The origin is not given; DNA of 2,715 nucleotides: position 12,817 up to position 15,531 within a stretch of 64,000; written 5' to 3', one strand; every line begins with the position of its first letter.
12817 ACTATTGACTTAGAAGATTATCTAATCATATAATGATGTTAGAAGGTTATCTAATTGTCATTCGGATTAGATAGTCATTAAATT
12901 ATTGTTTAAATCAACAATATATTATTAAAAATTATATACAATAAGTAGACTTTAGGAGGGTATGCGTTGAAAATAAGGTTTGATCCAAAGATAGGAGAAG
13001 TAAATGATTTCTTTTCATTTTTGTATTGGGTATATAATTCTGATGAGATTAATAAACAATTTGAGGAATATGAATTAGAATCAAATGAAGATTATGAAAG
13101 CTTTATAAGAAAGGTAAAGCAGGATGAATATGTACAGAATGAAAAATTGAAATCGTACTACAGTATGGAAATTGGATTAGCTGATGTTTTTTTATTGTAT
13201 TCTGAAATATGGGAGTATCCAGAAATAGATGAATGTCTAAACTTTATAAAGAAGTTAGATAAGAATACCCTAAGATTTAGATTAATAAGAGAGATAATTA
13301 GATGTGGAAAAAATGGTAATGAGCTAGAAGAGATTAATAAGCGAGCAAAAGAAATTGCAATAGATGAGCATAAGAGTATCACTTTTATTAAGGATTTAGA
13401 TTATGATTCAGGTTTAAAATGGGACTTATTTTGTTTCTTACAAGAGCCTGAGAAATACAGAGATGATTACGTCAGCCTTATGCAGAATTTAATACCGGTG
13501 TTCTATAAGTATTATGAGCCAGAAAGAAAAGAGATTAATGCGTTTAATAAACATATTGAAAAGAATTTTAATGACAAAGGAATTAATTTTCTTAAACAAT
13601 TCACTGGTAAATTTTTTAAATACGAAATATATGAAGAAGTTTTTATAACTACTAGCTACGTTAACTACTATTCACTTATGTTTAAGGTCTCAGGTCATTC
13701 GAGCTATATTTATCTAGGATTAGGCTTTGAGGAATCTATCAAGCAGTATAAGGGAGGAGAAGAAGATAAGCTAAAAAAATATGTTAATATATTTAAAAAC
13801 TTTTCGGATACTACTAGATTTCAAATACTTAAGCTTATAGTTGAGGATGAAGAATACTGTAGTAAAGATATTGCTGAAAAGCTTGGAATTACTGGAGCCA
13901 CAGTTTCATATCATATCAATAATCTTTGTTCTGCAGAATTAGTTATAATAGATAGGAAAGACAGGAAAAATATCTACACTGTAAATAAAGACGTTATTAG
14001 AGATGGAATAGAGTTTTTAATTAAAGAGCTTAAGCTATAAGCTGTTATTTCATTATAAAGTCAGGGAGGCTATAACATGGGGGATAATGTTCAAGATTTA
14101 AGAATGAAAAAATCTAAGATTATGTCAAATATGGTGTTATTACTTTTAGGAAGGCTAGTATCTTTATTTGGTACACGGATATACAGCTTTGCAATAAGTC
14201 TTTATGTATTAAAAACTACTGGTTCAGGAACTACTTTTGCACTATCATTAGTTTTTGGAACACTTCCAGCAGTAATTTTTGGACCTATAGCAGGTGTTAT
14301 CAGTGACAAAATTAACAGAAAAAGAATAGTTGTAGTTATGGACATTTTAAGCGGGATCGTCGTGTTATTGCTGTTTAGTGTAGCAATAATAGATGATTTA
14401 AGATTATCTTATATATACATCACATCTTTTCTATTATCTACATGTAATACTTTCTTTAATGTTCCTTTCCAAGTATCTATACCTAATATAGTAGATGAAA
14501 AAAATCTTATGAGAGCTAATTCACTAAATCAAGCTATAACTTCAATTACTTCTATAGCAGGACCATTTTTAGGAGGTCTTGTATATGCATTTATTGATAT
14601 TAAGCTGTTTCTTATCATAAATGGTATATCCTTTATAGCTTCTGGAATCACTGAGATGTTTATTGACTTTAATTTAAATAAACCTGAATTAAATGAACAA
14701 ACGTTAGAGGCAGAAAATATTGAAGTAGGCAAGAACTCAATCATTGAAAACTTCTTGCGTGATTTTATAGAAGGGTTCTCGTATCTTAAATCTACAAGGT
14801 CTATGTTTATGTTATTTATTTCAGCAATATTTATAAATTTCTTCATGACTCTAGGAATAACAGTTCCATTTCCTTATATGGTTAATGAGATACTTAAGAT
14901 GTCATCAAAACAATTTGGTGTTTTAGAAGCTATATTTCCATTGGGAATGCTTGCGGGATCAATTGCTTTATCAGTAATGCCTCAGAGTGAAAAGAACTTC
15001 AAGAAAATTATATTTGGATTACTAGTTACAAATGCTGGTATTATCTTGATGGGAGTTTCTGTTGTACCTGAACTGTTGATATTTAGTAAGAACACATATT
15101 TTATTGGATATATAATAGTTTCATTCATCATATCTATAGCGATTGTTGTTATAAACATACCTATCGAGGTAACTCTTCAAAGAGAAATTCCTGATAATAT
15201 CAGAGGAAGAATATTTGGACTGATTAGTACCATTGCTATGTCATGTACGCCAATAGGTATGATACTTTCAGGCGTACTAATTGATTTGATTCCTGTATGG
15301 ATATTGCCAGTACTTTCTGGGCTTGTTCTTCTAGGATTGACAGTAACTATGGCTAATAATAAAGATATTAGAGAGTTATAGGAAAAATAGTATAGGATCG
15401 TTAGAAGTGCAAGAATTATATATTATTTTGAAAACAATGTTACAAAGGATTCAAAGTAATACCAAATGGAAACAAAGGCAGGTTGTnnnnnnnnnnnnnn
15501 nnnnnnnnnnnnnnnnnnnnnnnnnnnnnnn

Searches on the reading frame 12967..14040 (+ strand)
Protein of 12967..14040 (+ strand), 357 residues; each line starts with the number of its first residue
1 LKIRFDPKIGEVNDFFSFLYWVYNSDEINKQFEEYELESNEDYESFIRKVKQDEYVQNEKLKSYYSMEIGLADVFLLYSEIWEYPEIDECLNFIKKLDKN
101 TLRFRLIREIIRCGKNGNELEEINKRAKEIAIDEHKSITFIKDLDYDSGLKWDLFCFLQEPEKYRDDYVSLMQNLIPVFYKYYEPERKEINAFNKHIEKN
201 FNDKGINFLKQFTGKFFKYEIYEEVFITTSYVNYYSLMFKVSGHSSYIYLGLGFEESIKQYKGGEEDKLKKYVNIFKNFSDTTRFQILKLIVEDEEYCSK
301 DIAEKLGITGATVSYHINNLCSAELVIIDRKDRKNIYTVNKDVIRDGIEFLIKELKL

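Call 4: search_protein_families(library=pfam, proteins=[window:12967-14040:+])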
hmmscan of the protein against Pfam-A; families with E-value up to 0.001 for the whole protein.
window:12967-14040:+ (357 aa): 5 families
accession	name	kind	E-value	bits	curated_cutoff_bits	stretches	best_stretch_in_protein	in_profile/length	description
PF13412.12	HTH_24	-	1.1e-10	41.4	21.9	1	281-326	2-47/48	Winged helix-turn-helix DNA-binding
PF01022.26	HTH_5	-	5.2e-09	36.3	22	1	281-326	1-45/47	Bacterial regulatory protein, arsR family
PF12840.13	HTH_20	-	3.7e-07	30.5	27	1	280-326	2-48/51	Helix-turn-helix domain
PF00196.25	GerE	-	0.00016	21.7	23.5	1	286-320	9-41/57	Bacterial regulatory proteins, luxR family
PF12802.13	MarR_2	-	0.00017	22.1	27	1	299-333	23-59/61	MarR family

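Call 5: search_protein_families(library=ncbifam, proteins=[window:12967-14040:+])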
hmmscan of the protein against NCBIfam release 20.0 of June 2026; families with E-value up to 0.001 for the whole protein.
window:12967-14040:+ (357 aa): 9 families
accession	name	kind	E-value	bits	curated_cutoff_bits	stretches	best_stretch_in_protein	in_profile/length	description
NF033788.1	HTH_metalloreg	subfamily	1.7e-14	53.4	55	1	273-345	2-74/77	metalloregulator ArsR/SmtB family transcription factor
NF033789.1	repress_SdpR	subfamily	1e-13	50.9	100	1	275-352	1-77/79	autorepressor SdpR family transcription factor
NF041413.1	ArsR_Rv2640c_fam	equivalog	3.4e-08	33.9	155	1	276-344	36-106/118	Rv2640c family ArsR-like transcriptional regulator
NF007528.0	PRK10141.1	subfamily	4.2e-07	29.8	97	1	272-337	6-70/117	metalloregulator ArsR/SmtB family transcription factor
NF045707.1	Dbac_1936_reg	equivalog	8.2e-06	25.8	115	1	267-340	2-74/99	ArsR/SmtB-type metalloregulator TsoR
NF047906.1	CdPbTransRegCmtR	equivalog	9.7e-06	25.5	150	1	275-352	14-90/104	Cd(II)/Pb(II)-sensing metalloregulatory transcriptional regulator CmtR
NF053606.1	Sta1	subfamily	1.1e-05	25.4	80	1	279-335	18-73/100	Sta1 family transcriptional regulator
NF040939.2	trans_reg_lrs14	equivalog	1.3e-05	25.2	90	1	264-335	4-75/103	Lrs14 family HTH-type transcriptional regulator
NF053755.1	MsvR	equivalog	0.00011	21.9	220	1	280-344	11-77/236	transcriptional factor MsvR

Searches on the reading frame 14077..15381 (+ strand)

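Call 4: search_protein_families(library=pfam, proteins=[window:14077-15381:+])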
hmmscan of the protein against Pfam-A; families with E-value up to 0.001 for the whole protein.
window:14077-15381:+ (434 aa): 3 families
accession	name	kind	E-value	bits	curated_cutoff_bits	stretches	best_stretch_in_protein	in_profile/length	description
PF07690.21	MFS_1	-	1.3e-33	116.8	33.4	1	22-393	1-345/347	Major Facilitator Superfamily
PF05977.19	MFS_3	-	4e-19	68.9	27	1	24-416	17-381/524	Transmembrane secretion effector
PF13347.12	MFS_2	-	0.0002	20.5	27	1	10-169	217-376/427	MFS/sugar transport protein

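Call 5: search_protein_families(library=ncbifam, proteins=[window:14077-15381:+])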
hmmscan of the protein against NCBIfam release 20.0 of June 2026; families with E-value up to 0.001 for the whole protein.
window:14077-15381:+ (434 aa): 11 families
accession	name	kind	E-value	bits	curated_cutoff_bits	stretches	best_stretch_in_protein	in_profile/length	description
TIGR00900.1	2A0121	subfamily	2.2e-78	264.2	319.6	1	20-404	2-362/364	H+ Antiporter protein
NF000245.1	macrolide_MefA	exception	5.2e-32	111.4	675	1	22-434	14-402/405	macrolide efflux MFS transporter Mef(A)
NF000246.1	macrolide_MefC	exception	1.6e-27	96.6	870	1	11-419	2-386/407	macrolide efflux MFS transporter Mef(C)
NF000154.1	macrolide_MefEN2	exception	4.3e-25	88.8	800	1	17-425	6-388/401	macrolide efflux MFS transporter Mef(En2)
NF007792.0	PRK10489.1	equivalog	2.2e-24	86.2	324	1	20-426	20-396/419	enterobactin transporter EntS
NF000051.1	macrolide_MefB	exception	1.2e-21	77.2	800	1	19-419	11-386/409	macrolide efflux MFS transporter Mef(B)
NF012178.0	tet_MFS_V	exception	1.9e-17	63.5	640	1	21-421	12-390/409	tetracycline efflux MFS transporter Tet(V)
NF006386.0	PRK08633.1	equivalog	1.3e-16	59.6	1221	1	12-423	4-405/1147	acyl-[ACP]--phospholipid O-acyltransferase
NF052575.1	MFS_efflux_Tap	equivalog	3.1e-12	46.2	625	1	19-406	6-372/401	multidrug efflux MFS transporter Tap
TIGR00880.1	2_A_01_02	superfamily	5.8e-09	36.2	131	1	65-195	11-136/141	multidrug resistance protein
TIGR00883.1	2A0106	subfamily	3.4e-05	23.1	443.45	1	8-158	217-366/400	metabolite/H+ symporter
